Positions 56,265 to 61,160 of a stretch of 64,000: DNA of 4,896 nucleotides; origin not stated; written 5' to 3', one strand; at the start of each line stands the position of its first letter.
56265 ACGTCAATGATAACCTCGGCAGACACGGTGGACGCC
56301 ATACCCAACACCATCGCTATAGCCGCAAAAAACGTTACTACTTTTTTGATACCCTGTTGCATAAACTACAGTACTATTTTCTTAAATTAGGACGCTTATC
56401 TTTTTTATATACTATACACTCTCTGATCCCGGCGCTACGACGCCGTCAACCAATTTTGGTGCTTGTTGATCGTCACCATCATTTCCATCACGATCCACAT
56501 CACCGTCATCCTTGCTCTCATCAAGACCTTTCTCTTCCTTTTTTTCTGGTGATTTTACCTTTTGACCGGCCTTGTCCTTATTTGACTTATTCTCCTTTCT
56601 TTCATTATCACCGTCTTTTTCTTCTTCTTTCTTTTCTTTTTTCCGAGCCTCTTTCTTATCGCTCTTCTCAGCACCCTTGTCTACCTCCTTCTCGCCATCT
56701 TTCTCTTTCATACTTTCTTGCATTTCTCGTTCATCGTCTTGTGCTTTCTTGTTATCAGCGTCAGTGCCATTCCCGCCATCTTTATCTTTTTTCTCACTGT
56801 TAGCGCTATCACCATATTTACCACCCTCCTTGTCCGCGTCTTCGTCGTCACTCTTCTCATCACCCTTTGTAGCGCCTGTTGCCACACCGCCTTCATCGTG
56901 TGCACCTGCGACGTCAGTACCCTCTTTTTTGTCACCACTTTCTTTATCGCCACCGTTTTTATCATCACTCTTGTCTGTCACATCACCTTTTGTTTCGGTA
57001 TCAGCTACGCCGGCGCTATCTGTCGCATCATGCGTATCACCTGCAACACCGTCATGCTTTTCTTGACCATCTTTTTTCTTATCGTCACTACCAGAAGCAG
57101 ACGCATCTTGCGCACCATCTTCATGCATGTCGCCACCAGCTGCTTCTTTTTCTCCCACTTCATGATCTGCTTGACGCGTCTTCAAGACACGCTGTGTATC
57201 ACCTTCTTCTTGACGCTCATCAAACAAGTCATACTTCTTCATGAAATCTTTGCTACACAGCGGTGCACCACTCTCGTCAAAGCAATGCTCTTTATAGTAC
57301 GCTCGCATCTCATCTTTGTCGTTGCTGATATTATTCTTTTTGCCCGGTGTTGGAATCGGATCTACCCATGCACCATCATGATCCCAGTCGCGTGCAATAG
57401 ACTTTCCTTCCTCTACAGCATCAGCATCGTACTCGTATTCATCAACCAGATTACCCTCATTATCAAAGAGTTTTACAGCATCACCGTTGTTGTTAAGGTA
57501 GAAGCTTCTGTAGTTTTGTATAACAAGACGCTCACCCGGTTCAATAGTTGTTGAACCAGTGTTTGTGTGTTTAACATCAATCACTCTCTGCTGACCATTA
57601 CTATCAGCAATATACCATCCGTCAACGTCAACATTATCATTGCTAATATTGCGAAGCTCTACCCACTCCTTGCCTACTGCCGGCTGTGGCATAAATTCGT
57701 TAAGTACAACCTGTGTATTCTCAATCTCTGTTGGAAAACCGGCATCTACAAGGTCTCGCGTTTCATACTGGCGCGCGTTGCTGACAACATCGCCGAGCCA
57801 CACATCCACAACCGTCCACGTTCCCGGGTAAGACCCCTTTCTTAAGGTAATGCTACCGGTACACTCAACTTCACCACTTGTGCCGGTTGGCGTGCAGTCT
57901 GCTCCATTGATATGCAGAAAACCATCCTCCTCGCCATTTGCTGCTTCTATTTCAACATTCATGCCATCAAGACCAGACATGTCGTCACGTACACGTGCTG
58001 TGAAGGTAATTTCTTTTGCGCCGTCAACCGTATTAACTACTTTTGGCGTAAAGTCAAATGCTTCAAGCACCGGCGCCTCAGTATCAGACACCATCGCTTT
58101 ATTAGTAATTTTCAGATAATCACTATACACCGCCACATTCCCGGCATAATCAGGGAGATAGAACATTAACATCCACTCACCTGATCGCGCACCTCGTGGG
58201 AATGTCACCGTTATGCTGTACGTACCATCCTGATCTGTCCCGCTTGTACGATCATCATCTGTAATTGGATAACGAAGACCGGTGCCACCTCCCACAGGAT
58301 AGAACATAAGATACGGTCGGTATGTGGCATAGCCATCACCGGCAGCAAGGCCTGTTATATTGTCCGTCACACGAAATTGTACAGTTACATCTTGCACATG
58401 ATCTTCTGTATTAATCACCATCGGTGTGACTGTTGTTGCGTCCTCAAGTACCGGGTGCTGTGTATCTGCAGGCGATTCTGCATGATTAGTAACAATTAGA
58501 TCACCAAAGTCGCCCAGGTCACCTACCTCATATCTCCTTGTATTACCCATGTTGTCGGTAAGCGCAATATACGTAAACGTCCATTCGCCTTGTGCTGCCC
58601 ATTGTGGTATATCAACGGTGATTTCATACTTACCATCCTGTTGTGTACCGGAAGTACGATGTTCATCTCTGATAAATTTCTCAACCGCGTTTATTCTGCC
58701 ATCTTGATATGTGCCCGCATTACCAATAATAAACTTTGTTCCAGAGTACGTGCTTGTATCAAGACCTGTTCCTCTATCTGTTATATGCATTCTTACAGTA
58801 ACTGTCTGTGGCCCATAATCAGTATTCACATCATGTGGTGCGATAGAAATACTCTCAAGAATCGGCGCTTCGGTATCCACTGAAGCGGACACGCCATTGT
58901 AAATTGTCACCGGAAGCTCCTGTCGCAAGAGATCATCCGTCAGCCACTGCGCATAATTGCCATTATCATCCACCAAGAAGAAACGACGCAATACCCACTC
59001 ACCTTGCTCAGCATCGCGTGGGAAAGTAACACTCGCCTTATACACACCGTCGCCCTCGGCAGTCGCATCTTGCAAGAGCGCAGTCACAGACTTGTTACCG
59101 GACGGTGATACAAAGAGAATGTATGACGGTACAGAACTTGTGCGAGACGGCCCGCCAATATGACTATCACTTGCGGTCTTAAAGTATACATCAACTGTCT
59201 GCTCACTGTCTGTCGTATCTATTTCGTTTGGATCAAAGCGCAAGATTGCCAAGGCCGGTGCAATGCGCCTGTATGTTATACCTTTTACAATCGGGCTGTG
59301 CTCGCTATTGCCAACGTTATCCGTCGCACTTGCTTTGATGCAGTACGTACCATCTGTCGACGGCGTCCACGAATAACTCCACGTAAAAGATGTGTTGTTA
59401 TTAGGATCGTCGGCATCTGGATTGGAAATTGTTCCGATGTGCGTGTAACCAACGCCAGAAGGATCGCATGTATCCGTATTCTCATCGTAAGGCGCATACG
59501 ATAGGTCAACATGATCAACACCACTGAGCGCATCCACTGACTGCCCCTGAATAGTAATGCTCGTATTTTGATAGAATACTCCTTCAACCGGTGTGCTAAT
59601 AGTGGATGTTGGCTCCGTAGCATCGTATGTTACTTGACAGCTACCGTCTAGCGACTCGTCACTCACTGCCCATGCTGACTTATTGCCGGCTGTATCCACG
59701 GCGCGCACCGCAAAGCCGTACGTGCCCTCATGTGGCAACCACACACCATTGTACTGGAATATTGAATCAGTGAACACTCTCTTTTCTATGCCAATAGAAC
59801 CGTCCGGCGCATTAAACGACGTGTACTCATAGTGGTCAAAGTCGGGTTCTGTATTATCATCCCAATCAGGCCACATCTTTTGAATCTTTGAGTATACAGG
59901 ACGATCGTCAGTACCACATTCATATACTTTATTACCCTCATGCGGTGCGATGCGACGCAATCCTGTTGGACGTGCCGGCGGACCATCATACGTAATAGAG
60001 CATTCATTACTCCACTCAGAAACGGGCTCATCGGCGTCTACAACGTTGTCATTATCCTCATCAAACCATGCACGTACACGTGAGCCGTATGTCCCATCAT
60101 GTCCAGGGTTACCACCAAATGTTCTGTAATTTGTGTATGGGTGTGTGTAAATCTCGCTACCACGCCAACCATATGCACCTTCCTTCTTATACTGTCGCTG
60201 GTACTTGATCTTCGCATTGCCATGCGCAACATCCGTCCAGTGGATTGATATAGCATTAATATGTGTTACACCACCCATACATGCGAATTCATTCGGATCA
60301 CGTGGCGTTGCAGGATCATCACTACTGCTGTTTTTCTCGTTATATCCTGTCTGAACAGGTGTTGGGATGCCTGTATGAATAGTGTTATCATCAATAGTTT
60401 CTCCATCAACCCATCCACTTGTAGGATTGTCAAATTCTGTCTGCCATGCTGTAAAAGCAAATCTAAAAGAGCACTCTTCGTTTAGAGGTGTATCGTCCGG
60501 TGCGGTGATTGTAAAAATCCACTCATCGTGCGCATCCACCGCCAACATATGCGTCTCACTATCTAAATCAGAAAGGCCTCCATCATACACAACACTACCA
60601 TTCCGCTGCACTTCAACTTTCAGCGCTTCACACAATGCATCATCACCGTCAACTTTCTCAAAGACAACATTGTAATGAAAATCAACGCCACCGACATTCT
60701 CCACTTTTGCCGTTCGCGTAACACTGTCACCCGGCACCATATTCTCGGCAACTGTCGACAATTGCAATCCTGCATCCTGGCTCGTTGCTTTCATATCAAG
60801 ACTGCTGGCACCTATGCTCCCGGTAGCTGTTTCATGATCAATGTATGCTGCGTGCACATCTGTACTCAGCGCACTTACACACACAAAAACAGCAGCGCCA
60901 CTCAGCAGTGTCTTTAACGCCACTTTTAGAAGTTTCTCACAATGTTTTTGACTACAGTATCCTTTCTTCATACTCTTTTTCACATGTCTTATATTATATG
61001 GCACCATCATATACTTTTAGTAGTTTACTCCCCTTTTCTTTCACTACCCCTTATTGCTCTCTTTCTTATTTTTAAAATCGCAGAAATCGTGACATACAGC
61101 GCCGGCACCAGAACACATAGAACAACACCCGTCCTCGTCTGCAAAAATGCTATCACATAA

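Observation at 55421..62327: SipW signal peptidase plus three TasA/camelysin-like paralogues, including a 1532-aa giant: a candidate surface-fibre/adhesin module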

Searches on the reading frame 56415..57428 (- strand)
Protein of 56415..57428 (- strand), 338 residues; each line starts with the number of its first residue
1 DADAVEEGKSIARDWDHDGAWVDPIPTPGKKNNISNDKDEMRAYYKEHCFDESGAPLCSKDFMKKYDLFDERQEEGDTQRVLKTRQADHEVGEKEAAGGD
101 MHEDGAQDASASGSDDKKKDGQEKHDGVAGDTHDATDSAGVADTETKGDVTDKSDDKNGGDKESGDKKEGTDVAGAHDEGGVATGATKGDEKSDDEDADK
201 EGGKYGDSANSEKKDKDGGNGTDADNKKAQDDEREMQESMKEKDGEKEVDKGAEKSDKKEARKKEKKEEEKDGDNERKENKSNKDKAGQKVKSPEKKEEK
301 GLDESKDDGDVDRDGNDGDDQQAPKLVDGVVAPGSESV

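Call 46: search_protein_families(library=pfam, max_evalue=0.1, proteins=[window:56415-57428:-])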
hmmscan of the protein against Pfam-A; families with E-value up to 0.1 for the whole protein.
seq(338 aa): 0 families

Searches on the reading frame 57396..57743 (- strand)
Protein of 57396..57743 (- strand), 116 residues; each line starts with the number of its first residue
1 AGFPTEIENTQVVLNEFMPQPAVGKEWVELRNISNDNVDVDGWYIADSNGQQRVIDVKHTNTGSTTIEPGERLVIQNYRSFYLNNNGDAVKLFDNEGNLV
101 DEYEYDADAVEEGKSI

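Call 46: search_protein_families(library=pfam, max_evalue=0.1, proteins=[window:57396-57743:-])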
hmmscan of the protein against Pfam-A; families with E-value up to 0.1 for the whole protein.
seq(116 aa): 1 family
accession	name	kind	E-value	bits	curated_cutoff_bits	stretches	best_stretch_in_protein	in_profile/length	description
PF00932.25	LTD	-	4.7e-19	69.2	34.3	1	9-105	5-107/109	Lamin Tail Domain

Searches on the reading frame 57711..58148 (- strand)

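Call 46: search_protein_families(library=pfam, max_evalue=0.1, proteins=[window:57711-58148:-])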
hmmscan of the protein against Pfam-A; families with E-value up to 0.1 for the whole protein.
seq(146 aa): 2 families
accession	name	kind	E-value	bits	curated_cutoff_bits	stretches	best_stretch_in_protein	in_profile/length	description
PF23033.1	DUF7034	-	0.0045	17.6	27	1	26-145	1-116/119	Domain of unknown function (DUF7034)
PF23034.1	DUF7035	-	0.0071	16.9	27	1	22-131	2-110/137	Domain of unknown function (DUF7035)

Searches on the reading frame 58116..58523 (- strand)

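Call 46: search_protein_families(library=pfam, max_evalue=0.1, proteins=[window:58116-58523:-])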
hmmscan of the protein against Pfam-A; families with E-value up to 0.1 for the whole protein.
seq(136 aa): 3 families
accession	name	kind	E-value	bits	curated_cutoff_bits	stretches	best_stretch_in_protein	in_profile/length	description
PF23034.1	DUF7035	-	1.6e-05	25.4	27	1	19-135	1-109/137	Domain of unknown function (DUF7035)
PF24893.1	DUF7743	-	0.0016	18.6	27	1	44-134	20-91/120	Domain of unknown function (DUF7743)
PF24318.1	DUF7490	-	0.084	12.9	27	0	31-60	22-51/106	Domain of unknown function (DUF7490)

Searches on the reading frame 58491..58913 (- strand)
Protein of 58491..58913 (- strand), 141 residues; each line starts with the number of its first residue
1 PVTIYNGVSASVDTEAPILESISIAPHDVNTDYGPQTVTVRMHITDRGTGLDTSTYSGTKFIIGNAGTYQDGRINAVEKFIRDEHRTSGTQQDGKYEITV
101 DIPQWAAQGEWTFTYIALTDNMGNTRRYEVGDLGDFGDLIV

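Call 46: search_protein_families(library=pfam, max_evalue=0.1, proteins=[window:58491-58913:-])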
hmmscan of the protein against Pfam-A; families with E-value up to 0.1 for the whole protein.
seq(141 aa): 4 families
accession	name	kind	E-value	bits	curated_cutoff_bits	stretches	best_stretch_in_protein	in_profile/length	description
PF23034.1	DUF7035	-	8.7e-09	36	27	1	13-131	2-110/137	Domain of unknown function (DUF7035)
PF24893.1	DUF7743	-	2.2e-08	34.2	27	1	12-129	2-91/120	Domain of unknown function (DUF7743)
PF15418.12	DUF4625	-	0.00061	20.5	27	1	79-129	77-125/131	Domain of unknown function (DUF4625)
PF23033.1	DUF7034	-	0.0016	19.1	27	1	17-134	1-105/119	Domain of unknown function (DUF7034)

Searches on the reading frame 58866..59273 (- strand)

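Call 46: search_protein_families(library=pfam, max_evalue=0.1, proteins=[window:58866-59273:-])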
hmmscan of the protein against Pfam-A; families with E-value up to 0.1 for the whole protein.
seq(136 aa): 2 families
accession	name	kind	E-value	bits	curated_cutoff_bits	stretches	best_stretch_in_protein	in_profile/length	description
PF23033.1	DUF7034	-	0.0074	16.9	27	1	6-125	1-114/119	Domain of unknown function (DUF7034)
PF01835.25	MG2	-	0.085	13.7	32.8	0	45-97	33-80/96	MG2 domain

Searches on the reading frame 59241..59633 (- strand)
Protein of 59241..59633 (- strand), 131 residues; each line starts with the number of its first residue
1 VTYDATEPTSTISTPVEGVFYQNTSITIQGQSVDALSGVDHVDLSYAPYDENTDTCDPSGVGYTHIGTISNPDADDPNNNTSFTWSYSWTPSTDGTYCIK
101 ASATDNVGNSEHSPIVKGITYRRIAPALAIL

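Call 46: search_protein_families(library=pfam, max_evalue=0.1, proteins=[window:59241-59633:-])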
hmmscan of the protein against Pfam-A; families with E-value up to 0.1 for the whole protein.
seq(131 aa): 3 families
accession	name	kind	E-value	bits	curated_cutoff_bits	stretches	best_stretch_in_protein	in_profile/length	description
PF17957.7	Big_7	-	0.00019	22.4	24.1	1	8-101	1-70/70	Bacterial Ig domain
PF07495.19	Y_Y_Y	-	0.001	19.4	26.6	1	79-111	23-54/65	Y_Y_Y domain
PF19077.6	Big_13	-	0.0023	18.8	27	1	78-113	57-93/102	Bacterial Ig-like domain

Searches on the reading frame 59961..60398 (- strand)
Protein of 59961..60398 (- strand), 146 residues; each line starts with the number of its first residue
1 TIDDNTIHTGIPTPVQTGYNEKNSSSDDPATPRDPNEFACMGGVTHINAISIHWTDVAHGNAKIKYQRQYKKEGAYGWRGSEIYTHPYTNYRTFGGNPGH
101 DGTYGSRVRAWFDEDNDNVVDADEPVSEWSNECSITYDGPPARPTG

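Call 46: search_protein_families(library=pfam, max_evalue=0.1, proteins=[window:59961-60398:-])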
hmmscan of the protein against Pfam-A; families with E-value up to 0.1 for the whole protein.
seq(146 aa): 0 families

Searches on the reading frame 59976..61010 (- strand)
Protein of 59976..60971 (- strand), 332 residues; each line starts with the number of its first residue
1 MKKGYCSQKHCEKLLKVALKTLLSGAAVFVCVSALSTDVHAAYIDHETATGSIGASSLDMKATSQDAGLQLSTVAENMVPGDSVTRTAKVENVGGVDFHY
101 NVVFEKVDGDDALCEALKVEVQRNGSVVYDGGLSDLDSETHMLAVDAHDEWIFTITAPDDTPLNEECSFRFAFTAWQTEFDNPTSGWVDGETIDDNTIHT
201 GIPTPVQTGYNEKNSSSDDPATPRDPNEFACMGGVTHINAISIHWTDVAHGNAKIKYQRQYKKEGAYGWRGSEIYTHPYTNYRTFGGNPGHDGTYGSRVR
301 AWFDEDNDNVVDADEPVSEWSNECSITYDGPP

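Call 34: find_homologous_proteins(query=window:59976-60971:-, max_evalue=0.001)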
Query window:59976-60971:- (332 aa): 2 proteins with E <= 0.001 among 788 candidates.
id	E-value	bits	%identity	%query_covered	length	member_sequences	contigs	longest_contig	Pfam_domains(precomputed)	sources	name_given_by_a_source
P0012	1.1e-78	283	42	96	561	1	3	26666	-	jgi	jgi:hypothetical protein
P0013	4.6e-78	281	51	77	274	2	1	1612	-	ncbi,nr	ncbi:MAG TPA: hypothetical protein ENJ49_01285, partial [Candidatus Moranbacteria bacterium]|nr:hypo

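Call 36: search_solved_structures(query=A4, max_evalue=10, show_alignments=2)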
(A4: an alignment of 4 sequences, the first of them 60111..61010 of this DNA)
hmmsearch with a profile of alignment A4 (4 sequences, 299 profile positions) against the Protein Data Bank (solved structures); distinct sequences matched with E-value up to 10: 0.

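Call 38: search_protein_families(library=pfam, alignment_id=A4, max_evalue=1)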
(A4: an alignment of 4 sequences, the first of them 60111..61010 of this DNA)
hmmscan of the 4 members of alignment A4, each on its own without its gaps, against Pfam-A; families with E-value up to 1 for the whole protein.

A. member 1, window:60111-61010:- (300 aa): 4 families
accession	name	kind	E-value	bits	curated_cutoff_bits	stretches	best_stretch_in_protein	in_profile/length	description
PF12389.13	Peptidase_M73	-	0.00014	22.2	22.5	1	42-155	14-134/196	Camelysin metallo-endopeptidase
PF24267.1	HVO_1552_C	-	0.081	13.6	27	1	26-94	9-76/98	HVO_1552, C-terminal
PF12421.14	Ig_GpJ_C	-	0.088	13.3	26.2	0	129-149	59-79/135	Tip attachment protein J, C-terminal receptor binding domain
PF07760.16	DUF1616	-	0.12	11.9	31.6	1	57-122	175-236/307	Protein of unknown function (DUF1616)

B. families by the number of members that match (of 4 scanned): 6 families
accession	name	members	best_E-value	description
PF12389.13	Peptidase_M73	2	0.00014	Camelysin metallo-endopeptidase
PF23657.1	DUF7151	1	0.022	Domain of unknown function (DUF7151)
PF24267.1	HVO_1552_C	1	0.081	HVO_1552, C-terminal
PF12421.14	Ig_GpJ_C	1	0.088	Tip attachment protein J, C-terminal receptor binding domain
PF07760.16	DUF1616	1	0.12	Protein of unknown function (DUF1616)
PF14705.12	Costars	1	0.18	Costars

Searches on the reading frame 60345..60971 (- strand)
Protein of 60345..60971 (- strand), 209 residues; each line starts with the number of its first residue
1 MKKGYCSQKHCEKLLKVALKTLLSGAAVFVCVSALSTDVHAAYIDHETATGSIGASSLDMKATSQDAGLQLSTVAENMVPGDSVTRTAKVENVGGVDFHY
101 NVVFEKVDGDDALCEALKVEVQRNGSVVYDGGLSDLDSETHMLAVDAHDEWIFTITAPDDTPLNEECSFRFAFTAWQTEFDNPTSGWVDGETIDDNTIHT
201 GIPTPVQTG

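Call 63: predict_structure(alignment_id=A9)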
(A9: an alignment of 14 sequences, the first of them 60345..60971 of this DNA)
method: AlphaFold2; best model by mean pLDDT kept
length: 209 residues; sequences in the alignment: 14
mean_pLDDT: 73.8   pTM: 0.66
mean pLDDT of the five models: 73.8, 64.3, 62.5, 60.8, 60.5
residues with pLDDT >= 90: 66; 70-90: 58; 50-70: 52; < 50: 33
segments of 3 or more residues with pLDDT < 50: 19-41, 67-74
pLDDT, mean of each block of 10 residues (from residue 1): 53 54 43 38 61 67 62 59 90 92 90 93 96 91 95 90 80 86 73 75 62
secondary structure, 60 per line:
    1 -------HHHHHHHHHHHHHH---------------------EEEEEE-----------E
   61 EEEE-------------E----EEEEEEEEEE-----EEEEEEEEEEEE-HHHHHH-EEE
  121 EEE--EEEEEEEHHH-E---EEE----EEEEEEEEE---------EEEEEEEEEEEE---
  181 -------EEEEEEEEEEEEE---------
elements in order: H8-21 E43-48 E60-64 E83-92 E98-109 H111-116 E118-123 E126-132 E141-143 E148-156 E166-177 E188-200

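Call 66: fold_search(model_id=the predicted structure, library=pdb)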
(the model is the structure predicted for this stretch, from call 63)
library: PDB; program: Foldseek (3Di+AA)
matches with E <= 10: 1533; with E <= 0.001: 9
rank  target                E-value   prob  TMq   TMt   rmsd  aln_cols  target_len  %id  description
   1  8aur_A                1.0e-04  1.00  0.46  0.41   6.7       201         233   14  Cryo-EM structure of a TasA fibre (released 2022-11-30)
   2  8b5l_q                2.9e-04  1.00  0.33  0.43   9.4       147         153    9  Cryo-EM structure of ribosome-Sec61-TRAP (TRanslocon Associated Protein) translocon complex (released 2023-03-01)
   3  7wrk                  5.5e-04  1.00  0.31  0.37   9.0       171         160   13  Structure of hypothetical protein TTHA1873 from Thermus thermophilus (released 2022-03-09)
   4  3hrz_B                6.5e-04  1.00  0.36  0.33  12.0       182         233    9  Cobra Venom Factor (CVF) in complex with human factor B (released 2009-07-07)
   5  7fe0_A                8.2e-04  1.00  0.45  0.49   6.7       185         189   12  AvmM Catalyzes Macrocyclization in Alchivemycin A Biosynthesis (released 2021-09-01)
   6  6fvi                  9.1e-04  1.00  0.36  0.50  10.7       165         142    9  ASH / PapD-like domain of human CEP192 (PapD-like domain 7) (released 2019-03-20)
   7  7wwo_A                9.1e-04  0.99  0.28  0.34   9.9       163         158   13  Dimer form of hypothetical protein TTHA1873 from Thermus thermophilus (released 2022-03-09)
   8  4b4q_B                9.1e-04  0.93  0.24  0.32   9.9       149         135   10  Crystal Structure of the lectin domain of F18 fimbrial adhesin FedF in complex with blood group A type 1 hexasaccharid (released 2012-08-15)
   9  9n9j_5                9.6e-04  1.00  0.35  0.49  18.0       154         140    9  Structure of a GRP94 folding intermediate engaged with a CCDC134- and FKBP11-bound secretory translocon (released 2025-11-19)
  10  7p4l_B                1.1e-03  1.00  0.32  0.16   5.3       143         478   14  Crystal structure of the trimeric ectodomain of archaeal Fusexin1 (Fsx1) (released 2022-07-13)
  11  7p4l_C                1.3e-03  1.00  0.32  0.16   5.6       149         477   13  Crystal structure of the trimeric ectodomain of archaeal Fusexin1 (Fsx1) (released 2022-07-13)
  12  8rjc_5                1.5e-03  1.00  0.32  0.36   9.9       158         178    7  Structure of the rabbit 80S ribosome stalled on a 2-TMD rhodopsin intermediate in complex with Sec61-TRAP, open confor (released 2024-01-24)
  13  3idu_A                1.6e-03  0.99  0.24  0.38  10.3       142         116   14  Crystal Structure of the CARDB domain of the PF1109 protein in complex with di-metal ions from Pyrococcus furiosus, No (released 2009-08-04)
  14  7fe5_A                1.7e-03  1.00  0.45  0.48   6.9       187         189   11  AvmM Catalyzes Macrocyclization in Alchivemycin A Biosynthesis (released 2021-09-01)
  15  5fqh_A                1.8e-03  1.00  0.33  0.14   7.0       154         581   10  The details of glycolipid glycan hydrolysis by the structural analysis of a family 123 glycoside hydrolase from Clostr (released 2016-03-30)
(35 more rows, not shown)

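Call 91: fold_search(model_id=the predicted structure, library=viral)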
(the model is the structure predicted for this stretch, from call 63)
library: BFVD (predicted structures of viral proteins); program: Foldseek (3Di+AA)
matches with E <= 10: 1316; with E <= 0.001: 5
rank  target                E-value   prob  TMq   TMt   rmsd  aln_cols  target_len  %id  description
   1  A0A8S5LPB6            3.1e-04  0.99  0.28  0.33  19.3       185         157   13  Serine protease VesC [Siphoviridae sp. ctoiW10]
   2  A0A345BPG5            4.6e-04  0.38  0.13  0.08  26.0       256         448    8  (no name in the UniProt tables at hand)
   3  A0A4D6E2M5            4.9e-04  0.95  0.23  0.08  15.2       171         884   11  Minor tail protein [Streptomyces phage Circinus]
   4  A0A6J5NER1            6.1e-04  0.99  0.24  0.31  13.6       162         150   14  Uncharacterized protein [uncultured Caudovirales phage]
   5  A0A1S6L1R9            8.9e-04  0.57  0.17  0.08  20.3       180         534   14  (no name in the UniProt tables at hand)
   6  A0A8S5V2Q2            1.2e-03  1.00  0.35  0.33  13.2       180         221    9  Uncharacterized protein [CrAss-like virus sp. ctelJ1]
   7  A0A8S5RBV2            1.2e-03  0.99  0.29  0.16   7.3       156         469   15  Translocon-associated protein beta (TRAPB) [virus sp. ctOZh10]
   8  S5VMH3                1.3e-03  1.00  0.28  0.15   5.2       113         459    7  Putative phage tail fiber protein [Pseudomonas phage PaBG]
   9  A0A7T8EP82            1.4e-03  1.00  0.30  0.52  10.0       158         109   13  (no name in the UniProt tables at hand)
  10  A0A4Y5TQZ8            1.5e-03  0.92  0.24  0.11  14.8       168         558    5  (no name in the UniProt tables at hand)
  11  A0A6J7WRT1            1.5e-03  0.75  0.20  0.14  19.3       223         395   12  Uncharacterized protein [uncultured Caudovirales phage]
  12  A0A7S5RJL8            1.7e-03  0.97  0.28  0.30  19.9       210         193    9  (no name in the UniProt tables at hand)
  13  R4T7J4                1.8e-03  0.99  0.25  0.21  11.5       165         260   18  (no name in the UniProt tables at hand)
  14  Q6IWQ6                1.9e-03  0.98  0.27  0.21  14.1       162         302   11  (no name in the UniProt tables at hand)
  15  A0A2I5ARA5            1.9e-03  0.72  0.22  0.24  16.8       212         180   12  (no name in the UniProt tables at hand)
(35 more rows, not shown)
